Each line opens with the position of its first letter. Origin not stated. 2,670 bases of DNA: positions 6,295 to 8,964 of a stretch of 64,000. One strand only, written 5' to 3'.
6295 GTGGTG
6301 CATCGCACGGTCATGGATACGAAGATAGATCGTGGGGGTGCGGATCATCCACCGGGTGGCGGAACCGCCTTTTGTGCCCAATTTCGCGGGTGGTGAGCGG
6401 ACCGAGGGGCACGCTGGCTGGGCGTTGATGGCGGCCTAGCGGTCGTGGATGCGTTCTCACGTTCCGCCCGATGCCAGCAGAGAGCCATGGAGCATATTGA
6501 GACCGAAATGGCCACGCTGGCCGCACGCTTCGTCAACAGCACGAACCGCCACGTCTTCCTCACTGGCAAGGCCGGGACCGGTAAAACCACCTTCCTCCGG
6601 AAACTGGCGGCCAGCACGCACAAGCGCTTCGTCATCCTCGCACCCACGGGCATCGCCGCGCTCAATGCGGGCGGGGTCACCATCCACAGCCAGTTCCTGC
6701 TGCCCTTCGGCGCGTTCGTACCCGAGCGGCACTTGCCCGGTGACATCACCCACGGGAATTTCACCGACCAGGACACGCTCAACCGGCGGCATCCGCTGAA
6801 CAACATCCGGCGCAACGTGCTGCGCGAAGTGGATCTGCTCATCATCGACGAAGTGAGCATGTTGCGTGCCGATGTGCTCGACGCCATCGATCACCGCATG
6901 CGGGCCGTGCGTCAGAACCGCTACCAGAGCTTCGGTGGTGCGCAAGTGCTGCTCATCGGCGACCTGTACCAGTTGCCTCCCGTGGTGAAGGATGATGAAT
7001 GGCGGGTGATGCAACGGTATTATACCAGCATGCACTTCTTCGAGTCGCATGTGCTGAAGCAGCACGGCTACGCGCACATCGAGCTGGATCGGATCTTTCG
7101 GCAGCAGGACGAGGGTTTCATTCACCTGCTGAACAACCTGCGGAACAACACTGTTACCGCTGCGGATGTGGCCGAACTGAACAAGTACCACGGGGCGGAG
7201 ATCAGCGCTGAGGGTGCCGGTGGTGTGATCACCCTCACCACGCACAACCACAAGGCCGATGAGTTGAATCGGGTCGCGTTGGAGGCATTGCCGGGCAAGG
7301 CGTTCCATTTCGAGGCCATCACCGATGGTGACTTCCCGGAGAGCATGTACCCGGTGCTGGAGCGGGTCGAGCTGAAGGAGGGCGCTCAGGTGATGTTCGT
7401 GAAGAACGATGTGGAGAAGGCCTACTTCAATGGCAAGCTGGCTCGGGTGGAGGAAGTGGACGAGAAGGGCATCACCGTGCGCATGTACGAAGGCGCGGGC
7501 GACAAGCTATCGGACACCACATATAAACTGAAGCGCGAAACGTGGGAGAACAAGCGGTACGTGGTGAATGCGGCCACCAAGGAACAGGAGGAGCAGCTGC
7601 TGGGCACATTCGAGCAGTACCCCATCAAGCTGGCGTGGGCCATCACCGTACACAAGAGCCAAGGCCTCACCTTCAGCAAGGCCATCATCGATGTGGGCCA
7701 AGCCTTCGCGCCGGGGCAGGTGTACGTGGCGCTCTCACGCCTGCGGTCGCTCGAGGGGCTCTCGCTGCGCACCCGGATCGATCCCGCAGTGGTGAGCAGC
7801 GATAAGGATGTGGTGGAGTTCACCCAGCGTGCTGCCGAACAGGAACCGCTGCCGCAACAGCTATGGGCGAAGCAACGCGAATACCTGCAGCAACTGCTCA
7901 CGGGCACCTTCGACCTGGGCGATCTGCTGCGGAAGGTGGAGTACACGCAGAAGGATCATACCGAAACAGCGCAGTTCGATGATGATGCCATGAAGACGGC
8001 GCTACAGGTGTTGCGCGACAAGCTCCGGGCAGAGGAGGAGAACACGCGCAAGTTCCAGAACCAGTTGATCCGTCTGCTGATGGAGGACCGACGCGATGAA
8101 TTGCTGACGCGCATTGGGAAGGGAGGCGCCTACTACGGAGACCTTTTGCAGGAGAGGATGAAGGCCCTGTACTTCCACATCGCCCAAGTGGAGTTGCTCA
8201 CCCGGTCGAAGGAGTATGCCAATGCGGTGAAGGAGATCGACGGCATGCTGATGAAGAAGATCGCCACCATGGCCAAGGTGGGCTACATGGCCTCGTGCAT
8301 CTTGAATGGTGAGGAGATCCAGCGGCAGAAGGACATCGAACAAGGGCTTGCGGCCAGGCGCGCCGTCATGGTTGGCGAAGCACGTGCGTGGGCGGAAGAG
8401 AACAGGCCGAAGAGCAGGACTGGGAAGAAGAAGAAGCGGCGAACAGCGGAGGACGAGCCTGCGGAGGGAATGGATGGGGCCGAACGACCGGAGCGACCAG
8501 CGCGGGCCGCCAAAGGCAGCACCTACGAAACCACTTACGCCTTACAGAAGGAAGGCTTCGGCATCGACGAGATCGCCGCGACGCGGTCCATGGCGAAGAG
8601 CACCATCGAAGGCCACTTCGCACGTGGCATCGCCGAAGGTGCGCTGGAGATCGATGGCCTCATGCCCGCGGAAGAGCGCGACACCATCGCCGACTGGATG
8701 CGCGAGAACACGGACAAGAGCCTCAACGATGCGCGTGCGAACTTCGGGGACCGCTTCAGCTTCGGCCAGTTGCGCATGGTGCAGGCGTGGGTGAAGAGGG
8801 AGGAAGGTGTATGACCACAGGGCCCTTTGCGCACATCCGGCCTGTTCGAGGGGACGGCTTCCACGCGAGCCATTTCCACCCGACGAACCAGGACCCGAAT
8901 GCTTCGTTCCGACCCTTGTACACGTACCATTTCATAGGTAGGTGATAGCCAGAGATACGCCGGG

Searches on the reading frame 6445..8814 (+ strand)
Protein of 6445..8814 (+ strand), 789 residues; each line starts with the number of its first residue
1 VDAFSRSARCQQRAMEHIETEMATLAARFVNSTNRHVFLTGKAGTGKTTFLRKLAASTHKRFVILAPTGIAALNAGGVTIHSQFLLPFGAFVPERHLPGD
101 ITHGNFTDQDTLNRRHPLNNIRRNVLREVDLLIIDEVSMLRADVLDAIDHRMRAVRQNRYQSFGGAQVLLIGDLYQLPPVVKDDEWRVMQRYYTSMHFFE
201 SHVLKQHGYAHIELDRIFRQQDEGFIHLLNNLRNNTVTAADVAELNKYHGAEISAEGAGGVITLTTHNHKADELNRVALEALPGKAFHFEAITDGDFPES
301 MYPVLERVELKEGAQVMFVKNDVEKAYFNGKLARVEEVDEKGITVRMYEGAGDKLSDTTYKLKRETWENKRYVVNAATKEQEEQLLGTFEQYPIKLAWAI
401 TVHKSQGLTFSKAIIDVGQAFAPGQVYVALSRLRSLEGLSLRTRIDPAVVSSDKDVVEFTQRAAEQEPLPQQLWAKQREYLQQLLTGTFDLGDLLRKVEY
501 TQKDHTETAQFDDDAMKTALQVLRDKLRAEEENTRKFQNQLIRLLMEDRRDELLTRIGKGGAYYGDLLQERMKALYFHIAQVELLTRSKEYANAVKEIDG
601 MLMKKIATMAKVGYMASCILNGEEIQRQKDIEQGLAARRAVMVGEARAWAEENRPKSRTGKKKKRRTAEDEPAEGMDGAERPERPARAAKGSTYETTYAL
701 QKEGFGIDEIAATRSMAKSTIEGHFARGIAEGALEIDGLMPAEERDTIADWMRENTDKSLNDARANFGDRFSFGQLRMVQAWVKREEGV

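Call 13: search_protein_families(library=pfam, proteins=[window:6445-8814:+], max_evalue=0.001)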
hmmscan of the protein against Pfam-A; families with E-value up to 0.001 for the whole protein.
window:6445-8814:+ (789 aa): 12 families
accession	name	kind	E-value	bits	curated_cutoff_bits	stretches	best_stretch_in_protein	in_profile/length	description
PF05970.20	PIF1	-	7e-26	91.6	25.9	1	28-232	16-212/223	PIF1-like helicase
PF14493.12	HTH_40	-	5.6e-20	71.9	27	1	693-780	1-89/89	Helix-turn-helix domain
PF13604.12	AAA_30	-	1.5e-16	61.2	27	1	24-240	8-176/191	AAA domain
PF13245.12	AAA_19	-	4.6e-11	43.5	25.1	1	31-181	8-133/134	AAA domain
PF13401.12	AAA_22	-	9.7e-09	36.1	27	1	32-173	3-123/130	AAA domain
PF02689.20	Herpes_Helicase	-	3.5e-06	25.8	27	1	382-439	715-774/808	Helicase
PF13479.12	AAA_24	-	6.3e-05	23.3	27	1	34-158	2-94/195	AAA domain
PF13538.12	UvrD_C_2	-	0.00011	22.5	27.4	1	396-432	1-44/52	UvrD-like helicase C-terminal domain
PF01443.25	Viral_helicase1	-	0.00018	21.9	21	0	378-434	168-221/228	Viral superfamily 1 RNA helicase core domain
PF13191.12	AAA_16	-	0.00021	22.3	32.6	1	20-69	7-52/167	AAA ATPase domain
PF02367.23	TsaE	-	0.00025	21.4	26.6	1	19-67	4-54/128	Threonylcarbamoyl adenosine biosynthesis protein TsaE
PF03266.21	NTPase_1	-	0.00056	20.2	23.9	0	36-61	1-26/168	NTPase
